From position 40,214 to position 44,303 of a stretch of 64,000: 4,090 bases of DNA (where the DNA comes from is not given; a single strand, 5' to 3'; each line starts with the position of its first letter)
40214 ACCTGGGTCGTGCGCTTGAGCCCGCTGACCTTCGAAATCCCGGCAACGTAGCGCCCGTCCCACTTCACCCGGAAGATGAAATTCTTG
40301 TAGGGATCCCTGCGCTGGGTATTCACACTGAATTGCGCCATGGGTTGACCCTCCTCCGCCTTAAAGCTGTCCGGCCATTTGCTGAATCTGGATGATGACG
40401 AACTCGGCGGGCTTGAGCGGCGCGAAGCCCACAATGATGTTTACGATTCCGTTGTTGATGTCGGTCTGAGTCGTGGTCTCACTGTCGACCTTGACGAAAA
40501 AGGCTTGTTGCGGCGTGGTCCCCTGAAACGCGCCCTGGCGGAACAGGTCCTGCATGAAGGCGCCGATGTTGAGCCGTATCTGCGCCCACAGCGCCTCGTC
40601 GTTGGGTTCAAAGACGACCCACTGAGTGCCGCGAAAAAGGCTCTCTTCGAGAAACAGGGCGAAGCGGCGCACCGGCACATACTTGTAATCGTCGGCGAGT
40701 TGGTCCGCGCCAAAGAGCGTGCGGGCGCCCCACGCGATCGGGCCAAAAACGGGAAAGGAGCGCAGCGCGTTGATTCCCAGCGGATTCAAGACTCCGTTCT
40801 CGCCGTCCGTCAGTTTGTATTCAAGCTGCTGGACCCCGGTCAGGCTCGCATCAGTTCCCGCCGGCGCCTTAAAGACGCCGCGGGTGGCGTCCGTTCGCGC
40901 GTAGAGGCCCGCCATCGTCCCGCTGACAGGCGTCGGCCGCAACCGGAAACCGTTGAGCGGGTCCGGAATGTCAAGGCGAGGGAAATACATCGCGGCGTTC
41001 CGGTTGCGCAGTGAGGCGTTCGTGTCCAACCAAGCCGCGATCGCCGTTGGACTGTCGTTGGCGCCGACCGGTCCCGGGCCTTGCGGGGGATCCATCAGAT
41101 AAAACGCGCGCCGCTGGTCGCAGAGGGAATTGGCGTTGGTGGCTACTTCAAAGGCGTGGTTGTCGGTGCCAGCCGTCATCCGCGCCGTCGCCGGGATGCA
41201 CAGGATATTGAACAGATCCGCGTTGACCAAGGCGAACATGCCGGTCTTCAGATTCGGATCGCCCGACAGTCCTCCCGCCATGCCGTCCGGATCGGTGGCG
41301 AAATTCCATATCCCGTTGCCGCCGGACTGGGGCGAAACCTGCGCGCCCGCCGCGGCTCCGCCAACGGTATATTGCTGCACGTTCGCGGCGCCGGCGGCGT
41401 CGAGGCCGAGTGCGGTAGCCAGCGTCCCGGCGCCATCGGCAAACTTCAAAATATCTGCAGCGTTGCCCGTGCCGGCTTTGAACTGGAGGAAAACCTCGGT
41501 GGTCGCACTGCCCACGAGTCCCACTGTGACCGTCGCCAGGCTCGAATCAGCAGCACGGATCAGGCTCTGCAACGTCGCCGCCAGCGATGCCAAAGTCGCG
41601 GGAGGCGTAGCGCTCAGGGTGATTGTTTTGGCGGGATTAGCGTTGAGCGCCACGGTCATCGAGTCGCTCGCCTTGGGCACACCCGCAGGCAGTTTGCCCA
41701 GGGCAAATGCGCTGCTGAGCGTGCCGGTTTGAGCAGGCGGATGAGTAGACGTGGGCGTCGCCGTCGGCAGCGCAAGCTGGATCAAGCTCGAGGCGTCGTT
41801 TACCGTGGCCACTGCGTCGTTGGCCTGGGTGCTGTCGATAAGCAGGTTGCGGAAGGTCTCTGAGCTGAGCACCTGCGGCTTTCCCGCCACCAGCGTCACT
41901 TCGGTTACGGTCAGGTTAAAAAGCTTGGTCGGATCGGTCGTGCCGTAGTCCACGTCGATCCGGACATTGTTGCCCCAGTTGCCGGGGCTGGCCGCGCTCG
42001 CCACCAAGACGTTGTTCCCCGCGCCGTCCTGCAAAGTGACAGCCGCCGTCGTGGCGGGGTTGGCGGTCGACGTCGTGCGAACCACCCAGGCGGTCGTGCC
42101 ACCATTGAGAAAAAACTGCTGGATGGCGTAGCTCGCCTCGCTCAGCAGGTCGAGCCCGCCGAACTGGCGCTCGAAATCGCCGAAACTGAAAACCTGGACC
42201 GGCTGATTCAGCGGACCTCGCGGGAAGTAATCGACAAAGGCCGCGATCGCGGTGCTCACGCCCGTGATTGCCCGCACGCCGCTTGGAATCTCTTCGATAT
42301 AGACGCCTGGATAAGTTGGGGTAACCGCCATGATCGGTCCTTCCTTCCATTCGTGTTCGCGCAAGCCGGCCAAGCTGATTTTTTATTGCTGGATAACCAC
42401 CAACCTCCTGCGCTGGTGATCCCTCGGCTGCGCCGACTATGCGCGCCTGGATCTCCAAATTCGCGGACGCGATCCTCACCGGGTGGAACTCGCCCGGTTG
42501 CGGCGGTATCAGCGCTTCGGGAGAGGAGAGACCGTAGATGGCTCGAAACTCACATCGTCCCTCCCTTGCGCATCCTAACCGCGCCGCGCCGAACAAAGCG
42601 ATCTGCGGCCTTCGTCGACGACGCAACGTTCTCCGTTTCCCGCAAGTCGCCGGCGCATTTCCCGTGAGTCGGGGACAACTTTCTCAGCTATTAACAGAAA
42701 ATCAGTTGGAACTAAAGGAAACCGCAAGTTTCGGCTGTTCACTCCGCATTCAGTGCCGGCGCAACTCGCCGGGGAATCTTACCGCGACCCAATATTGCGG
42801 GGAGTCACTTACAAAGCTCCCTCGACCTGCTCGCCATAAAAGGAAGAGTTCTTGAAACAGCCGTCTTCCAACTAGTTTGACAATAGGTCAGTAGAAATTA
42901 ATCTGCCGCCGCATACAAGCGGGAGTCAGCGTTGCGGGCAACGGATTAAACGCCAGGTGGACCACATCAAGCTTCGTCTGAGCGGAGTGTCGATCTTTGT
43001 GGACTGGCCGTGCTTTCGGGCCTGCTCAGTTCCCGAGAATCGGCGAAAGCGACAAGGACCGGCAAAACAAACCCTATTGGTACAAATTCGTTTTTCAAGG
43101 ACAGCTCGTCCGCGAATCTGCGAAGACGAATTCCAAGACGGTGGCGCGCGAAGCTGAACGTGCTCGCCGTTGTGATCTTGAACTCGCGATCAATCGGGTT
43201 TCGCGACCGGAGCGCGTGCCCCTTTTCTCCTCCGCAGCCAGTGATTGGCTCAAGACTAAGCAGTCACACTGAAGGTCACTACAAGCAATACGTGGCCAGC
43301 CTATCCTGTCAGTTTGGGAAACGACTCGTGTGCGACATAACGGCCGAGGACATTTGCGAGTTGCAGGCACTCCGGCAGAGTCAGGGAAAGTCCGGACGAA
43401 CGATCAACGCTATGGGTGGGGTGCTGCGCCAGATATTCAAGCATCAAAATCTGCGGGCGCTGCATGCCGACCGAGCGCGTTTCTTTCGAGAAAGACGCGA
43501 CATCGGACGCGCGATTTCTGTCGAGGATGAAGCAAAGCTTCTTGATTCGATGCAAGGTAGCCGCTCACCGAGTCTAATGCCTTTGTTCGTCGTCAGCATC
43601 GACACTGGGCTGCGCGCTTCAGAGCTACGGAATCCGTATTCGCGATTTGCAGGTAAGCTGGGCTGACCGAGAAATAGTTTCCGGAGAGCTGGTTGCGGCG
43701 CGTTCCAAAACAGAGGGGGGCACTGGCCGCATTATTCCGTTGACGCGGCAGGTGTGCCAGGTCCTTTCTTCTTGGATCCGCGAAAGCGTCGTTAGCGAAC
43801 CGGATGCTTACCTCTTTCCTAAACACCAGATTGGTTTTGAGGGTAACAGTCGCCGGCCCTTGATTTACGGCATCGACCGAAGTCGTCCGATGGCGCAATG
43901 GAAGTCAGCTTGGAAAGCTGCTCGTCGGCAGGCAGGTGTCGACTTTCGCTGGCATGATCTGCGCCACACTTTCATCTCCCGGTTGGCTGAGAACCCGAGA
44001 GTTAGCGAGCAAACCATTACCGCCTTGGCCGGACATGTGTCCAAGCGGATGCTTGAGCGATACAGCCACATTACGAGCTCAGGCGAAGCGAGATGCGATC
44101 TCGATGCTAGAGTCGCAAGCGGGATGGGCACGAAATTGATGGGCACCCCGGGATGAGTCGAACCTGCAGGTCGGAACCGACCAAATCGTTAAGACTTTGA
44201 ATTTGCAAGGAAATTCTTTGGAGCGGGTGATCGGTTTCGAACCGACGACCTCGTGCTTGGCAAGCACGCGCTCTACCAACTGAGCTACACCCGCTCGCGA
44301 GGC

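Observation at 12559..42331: Complete, compact extracellular contractile injection system (eCIS) operon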

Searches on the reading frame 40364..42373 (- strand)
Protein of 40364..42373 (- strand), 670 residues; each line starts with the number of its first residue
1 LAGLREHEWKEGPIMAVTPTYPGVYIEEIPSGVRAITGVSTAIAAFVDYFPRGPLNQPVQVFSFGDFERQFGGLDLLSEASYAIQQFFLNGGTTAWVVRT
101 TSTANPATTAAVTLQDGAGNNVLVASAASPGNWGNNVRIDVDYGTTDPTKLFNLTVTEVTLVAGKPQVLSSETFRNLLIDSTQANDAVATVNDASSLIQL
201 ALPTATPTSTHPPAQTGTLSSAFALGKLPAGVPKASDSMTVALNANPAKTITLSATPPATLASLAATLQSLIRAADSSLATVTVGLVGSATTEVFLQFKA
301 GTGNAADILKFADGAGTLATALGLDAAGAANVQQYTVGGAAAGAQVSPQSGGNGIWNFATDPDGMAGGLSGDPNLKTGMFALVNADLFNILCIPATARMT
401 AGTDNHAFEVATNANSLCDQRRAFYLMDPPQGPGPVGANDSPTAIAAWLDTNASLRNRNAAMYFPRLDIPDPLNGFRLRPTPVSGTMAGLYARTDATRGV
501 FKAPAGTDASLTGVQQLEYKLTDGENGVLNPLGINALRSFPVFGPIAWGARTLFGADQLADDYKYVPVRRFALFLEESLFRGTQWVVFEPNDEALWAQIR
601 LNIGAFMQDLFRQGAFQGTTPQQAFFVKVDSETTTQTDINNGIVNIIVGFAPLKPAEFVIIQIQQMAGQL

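Call 3: search_protein_families(library=pfam, proteins=[window:40364-42373:-], max_evalue=0.01)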
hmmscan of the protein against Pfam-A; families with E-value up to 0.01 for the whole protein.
window:40364-42373:- (670 aa): 3 families
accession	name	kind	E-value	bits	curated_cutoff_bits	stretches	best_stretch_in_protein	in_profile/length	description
PF17482.7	Phage_sheath_1C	-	6e-10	39.5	26.9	1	561-664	4-102/104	Phage tail sheath C-terminal domain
PF04984.19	Phage_sheath_1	-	1.8e-06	28.4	31.4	1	388-552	20-167/168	Phage tail sheath protein subtilisin-like domain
PF17481.7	Phage_sheath_domII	-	0.0095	16.8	31.4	1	107-176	5-68/98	Phage tail sheath protein beta-sandwich domain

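Call 8: search_solved_structures(query=window:40364-42331:-, max_evalue=0.01)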
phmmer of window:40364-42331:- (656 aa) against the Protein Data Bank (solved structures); distinct sequences matched with E-value up to 0.01: 16.
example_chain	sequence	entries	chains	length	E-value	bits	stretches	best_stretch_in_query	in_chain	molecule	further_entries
9ezm_A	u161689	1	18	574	1.4e-74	255.1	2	358-652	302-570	Phage tail sheath protein FI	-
8bky_A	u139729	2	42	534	9.6e-70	239.1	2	412-653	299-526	Phage tail sheath protein | Phage tail sheath family protein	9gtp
8bl4_V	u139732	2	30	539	1.1e-66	229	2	412-653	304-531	Phage tail sheath family protein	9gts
9qgl_3A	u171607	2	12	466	1.3e-45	159.3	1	466-654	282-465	Phage tail sheath family protein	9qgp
6j0b_A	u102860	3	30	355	1.9e-40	142.3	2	466-652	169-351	Pvc2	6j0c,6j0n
9qgl_2A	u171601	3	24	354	2.4e-39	138.7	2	443-653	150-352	Phage tail sheath family protein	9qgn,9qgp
7b5h_AO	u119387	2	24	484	4.1e-39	137.9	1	468-650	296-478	All3325 protein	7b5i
6rao_D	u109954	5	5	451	6.9e-38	133.8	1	454-651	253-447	Afp3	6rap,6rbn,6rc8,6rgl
6rao_C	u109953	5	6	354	4.1e-37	131.3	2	467-652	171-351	Afp2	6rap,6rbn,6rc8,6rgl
7adz_2A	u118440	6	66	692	2.1e-36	129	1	467-650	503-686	Putative phage tail sheath protein FI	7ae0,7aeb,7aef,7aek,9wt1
6j0n_t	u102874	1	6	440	7.4e-35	123.8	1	467-651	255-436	Pvc3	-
9r9h_T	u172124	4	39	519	2.5e-30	108.8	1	464-652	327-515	Phage tail sheath family protein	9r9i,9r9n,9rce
6j0n_V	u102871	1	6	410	3.3e-20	75.5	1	466-648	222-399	Pvc4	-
9qgl_4A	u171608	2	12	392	3.9e-20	75.2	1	420-648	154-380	Phage tail sheath family protein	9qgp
6rao_E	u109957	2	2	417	1.5e-17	66.7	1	442-649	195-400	Afp4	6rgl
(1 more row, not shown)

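Call 20: find_homologous_proteins(query=window:40364-42331:-, max_evalue=1e-10)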
Query window:40364-42331:- (656 aa): 5104 proteins with E <= 1e-10 among 8000 candidates; the best 120 are listed.
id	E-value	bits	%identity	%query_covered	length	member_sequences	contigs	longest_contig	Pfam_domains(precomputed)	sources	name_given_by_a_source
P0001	0.0e+0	1440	100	100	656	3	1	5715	PF04984.20,PF17482.8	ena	-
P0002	0.0e+0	1227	85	100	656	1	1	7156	PF04984.20,PF17482.8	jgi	jgi:uncharacterized protein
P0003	0.0e+0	1216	84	100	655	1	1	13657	PF04984.20,PF17482.8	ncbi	-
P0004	0.0e+0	1214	85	100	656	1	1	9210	PF04984.20,PF17482.8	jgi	jgi:uncharacterized protein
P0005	0.0e+0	1202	83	100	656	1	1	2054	PF04984.20,PF17482.8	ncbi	-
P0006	0.0e+0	1192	83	100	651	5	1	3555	PF04984.20,PF17482.8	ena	-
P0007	0.0e+0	1191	82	100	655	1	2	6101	PF04984.20,PF17482.8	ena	-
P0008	0.0e+0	1182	81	100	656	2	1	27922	PF04984.20,PF17482.8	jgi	jgi:phage tail sheath protein FI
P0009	0.0e+0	1179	82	100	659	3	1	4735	PF04984.20,PF17482.8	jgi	-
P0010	0.0e+0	1175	81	100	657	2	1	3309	PF04984.20,PF17482.8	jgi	-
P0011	0.0e+0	1174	82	100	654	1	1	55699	PF04984.20,PF17482.8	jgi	jgi:phage tail sheath protein FI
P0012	0.0e+0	1174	82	100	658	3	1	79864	PF04984.20,PF17482.8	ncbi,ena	-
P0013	0.0e+0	1135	78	100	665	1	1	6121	PF04984.20,PF17482.8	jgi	jgi:phage tail sheath protein FI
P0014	0.0e+0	1123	79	100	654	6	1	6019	PF04984.20,PF17482.8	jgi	jgi:phage tail sheath protein FI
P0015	0.0e+0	1119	80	100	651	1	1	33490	PF04984.20,PF17482.8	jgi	jgi:phage tail sheath protein FI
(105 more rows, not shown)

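Call 22: find_related_loci(query=A1, collection=genome_contigs, flank=10000)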
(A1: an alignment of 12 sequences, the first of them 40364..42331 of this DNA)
Query A1 (656 aa) in genome_contigs; peptide patterns used: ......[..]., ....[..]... (x = any residue, [..] = any of these).
600 stretches matched a pattern (row limit reached: there are more); 598 encode a relative of the query (tblastn E <= 1e-3); the best 80 are kept; 80 distinct loci.
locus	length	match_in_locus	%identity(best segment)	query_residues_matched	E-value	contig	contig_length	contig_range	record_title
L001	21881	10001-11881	53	1-645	0e+0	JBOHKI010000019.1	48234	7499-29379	MAG: Rhizomicrobium sp. isolate SE1506_concoct.bin.26 NODE_94_length_48234_cov_2.900950, whole genome shotgun sequence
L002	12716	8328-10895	58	1-656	0e+0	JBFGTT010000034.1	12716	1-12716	MAG: Rhodothermales bacterium isolate Mix_sand05.2021.03.G.12 k141_1171489_length_12716_cov_12.5532, whole genome shotgu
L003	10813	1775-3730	50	1-656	0e+0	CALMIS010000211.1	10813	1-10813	MAG TPA_asm: uncultured Chloroflexi bacterium isolate SRR2107183_bin.79_CONCOCT_v1.1_MAG genome assembly, contig: ERZ794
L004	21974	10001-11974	49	6-656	0e+0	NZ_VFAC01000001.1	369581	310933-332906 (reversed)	Elioraea rosea strain PF-30 seq1, whole genome shotgun sequence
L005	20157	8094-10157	48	1-652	9e-178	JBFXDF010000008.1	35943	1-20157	MAG: Alphaproteobacteria bacterium isolate CA_2019_TPBS_87 NODE_6342_length_35943_cov_3.921488_TPBS, whole genome shotgu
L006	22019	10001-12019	49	1-655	4e-177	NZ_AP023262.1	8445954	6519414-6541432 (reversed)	Mesorhizobium sp. L-8-3 chromosome, complete genome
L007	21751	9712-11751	47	1-653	3e-176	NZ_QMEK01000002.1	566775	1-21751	Tropicimonas sp. IMCC34043 NODE_2_length_566775_cov_116.125602, whole genome shotgun sequence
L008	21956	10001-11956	47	1-656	7e-169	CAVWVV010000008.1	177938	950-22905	MAG: uncultured Verrucomicrobiae bacterium isolate MFD00822.bin.1.79 genome assembly, contig: contig_1314, whole genome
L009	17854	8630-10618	46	1-656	4e-163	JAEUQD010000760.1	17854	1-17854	MAG: Bryobacterales bacterium isolate new MAG-242 k141_2843606, whole genome shotgun sequence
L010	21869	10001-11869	44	9-656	1e-160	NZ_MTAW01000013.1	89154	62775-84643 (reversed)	Nostoc sp. 106C 37_89154_27.786_95_89154_0.438342643067053, whole genome shotgun sequence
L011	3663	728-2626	47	6-656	6e-166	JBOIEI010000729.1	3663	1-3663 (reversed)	MAG: Burkholderiales bacterium isolate SC-S_metawrap_bin.91 k127_4660567, whole genome shotgun sequence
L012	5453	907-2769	47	6-656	6e-160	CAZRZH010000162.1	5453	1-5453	MAG TPA_asm: uncultured Sideroxydans sp. isolate binchicken_co248_343 genome assembly, contig: NODE_26546_length_5453_co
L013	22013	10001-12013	46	1-655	1e-156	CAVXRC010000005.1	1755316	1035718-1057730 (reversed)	MAG: uncultured Acidobacteriota bacterium isolate MFD09671.bin.1.78 genome assembly, contig: contig_20531, whole genome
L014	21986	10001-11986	44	1-656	2e-153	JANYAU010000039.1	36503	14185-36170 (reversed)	MAG: Betaproteobacteria bacterium isolate GL140_5_metabat_36 GL140_5_k141_1001031, whole genome shotgun sequence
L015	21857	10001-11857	47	8-656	2e-150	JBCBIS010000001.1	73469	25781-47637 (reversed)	MAG: Pseudomonadota bacterium isolate J06625_3 NODE_1_length_73469_cov_8.120626, whole genome shotgun sequence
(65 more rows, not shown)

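Call 53: find_encoding_contigs(protein=P0012, flank=10000, max_places=2)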
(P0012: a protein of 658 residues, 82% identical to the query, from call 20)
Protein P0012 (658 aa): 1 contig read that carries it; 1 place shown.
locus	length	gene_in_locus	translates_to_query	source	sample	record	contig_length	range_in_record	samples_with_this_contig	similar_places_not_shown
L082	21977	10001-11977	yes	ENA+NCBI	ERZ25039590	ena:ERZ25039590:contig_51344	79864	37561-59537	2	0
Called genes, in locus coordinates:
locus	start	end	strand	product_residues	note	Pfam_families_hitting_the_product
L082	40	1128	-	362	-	PF01098:FTSW_RODA_SPOVE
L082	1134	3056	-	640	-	PF03717:PBP_dimer, PF00905:Transpeptidase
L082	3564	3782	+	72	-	PF01909:NTP_transf_2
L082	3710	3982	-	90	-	-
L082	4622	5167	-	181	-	PF04093:MreD (weak)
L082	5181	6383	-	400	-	PF04085:MreC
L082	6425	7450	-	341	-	PF00022:Actin, PF06723:MreB_Mbl, PF11104:PilM_2 (faint), PF00012:HSP70 (weak), PF14450:FtsA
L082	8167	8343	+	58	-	-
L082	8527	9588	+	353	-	PF00158:Sigma54_activat, PF14532:Sigma54_activ_2, PF07728:AAA_5 (weak), PF25601:AAA_lid_14, PF02954:HTH_8 (weak)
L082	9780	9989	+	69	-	-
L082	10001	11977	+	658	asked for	PF04984:Phage_sheath_1 (weak), PF17482:Phage_sheath_1C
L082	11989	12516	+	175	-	PF06841:Phage_T4_gp19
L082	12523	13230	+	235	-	PF12322:T4_baseplate (faint)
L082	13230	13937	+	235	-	-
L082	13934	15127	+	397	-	PF14065:Pvc16_N, PF01833:TIG (weak)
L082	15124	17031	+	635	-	PF22977:WHD, PF00004:AAA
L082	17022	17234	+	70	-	-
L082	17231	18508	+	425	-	PF13699:eCIS_core, PF00691:OmpA (weak)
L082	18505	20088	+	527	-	PF13699:eCIS_core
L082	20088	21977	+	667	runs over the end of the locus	PF13699:eCIS_core, PF15523:Ntox16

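Call 89: search_dna_similar(query=window:40364-42331:-, collection=phages, mode=protein, max_rows=8, max_evalue=0.001)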
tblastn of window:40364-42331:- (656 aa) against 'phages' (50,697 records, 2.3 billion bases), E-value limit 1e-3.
Records with a match: 373; places in all: 378; records where one place covers at least 80% of the query: 0.
Best place of each record, by identity: <60% 373.
By first word of the organism name: Synechococcus 110; Vibrio 65; Campylobacter 40; Cyanophage 34; Rhizobium 16; Erwinia 13; Pseudomonas 9; Sinorhizobium 7; Aeromonas 7; Streptomyces 6; and 27 more.
By host as written in the record: - 109; Synechococcus 22; Campylobacter jejuni NCTC12662 15; Campylobacter jejuni 12; Synechococcus sp. MW02 11; Erwinia amylovora 11; Synechococcus sp. WH7803 8; Vibrio parahaemolyticus 7; and 101 more.
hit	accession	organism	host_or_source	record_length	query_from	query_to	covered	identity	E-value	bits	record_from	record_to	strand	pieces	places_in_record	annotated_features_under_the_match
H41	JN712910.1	Bacillus phage BCD7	Bacillus cereus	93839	7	648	75%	32.5%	6e-41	221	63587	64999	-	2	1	putative tail sheath protein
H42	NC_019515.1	Bacillus phage BCD7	Bacillus cereus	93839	7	648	75%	32.5%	6e-41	221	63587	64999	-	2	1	putative tail sheath protein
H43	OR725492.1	Streptomyces phage Alone3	Streptomyces lividans JI 1326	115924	410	652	37%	37.3%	1e-26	122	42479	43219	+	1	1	90: tail sheath protein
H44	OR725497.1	Streptomyces phage LuckySocke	Streptomyces lividans JI 1326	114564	410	652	37%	37.3%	1e-26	122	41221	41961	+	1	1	88: tail sheath protein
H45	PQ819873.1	Streptococcus phage vB_SagM-GXN1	Streptococcus agalactiae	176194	357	650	45%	29.3%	4e-11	73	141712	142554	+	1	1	tail sheath protein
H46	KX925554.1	Streptomyces phage BRock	Streptomyces sp. 5a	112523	395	652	39%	33.1%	1e-25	119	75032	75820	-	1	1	tail sheath protein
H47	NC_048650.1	Streptomyces phage BRock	Streptomyces sp. 5a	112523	395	652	39%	33.1%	1e-25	119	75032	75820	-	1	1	tail sheath protein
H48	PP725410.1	Streptomyces phage GiJojo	Streptomyces mirabilis NRRL B-2400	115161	446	652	32%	39.5%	2e-27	125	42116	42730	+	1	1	80: tail sheath protein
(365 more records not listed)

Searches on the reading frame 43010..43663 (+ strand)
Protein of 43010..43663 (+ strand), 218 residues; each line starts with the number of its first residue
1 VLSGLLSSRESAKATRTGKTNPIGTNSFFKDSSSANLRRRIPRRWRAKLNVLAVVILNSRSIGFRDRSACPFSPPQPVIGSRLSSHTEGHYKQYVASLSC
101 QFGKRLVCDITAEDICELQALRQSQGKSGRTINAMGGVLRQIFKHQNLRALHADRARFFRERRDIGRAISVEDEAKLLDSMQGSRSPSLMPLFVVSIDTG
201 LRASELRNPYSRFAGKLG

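Call 6: search_protein_families(library=pfam, proteins=[window:43010-43663:+], max_evalue=0.01)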
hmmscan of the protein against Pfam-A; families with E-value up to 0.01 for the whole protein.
window:43010-43663:+ (218 aa): 0 families

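Call 32: search_protein_families(library=pfam, proteins=[window:43010-43663:+], max_evalue=5)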
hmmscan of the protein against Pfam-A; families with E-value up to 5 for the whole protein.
window:43010-43663:+ (218 aa): 1 family
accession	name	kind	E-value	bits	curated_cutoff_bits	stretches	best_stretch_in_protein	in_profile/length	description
PF24624.1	Int_N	-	0.015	16.5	27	1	90-145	25-80/100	Phage integrase, N-terminal domain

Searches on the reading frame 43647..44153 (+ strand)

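Call 32: search_protein_families(library=pfam, proteins=[window:43647-44153:+], max_evalue=5)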
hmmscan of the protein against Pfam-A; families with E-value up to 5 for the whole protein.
window:43647-44153:+ (169 aa): 1 family
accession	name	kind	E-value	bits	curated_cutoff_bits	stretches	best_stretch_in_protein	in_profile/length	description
PF00589.27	Phage_integrase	-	1.4e-14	54.7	27.1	1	4-143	45-169/172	Phage integrase family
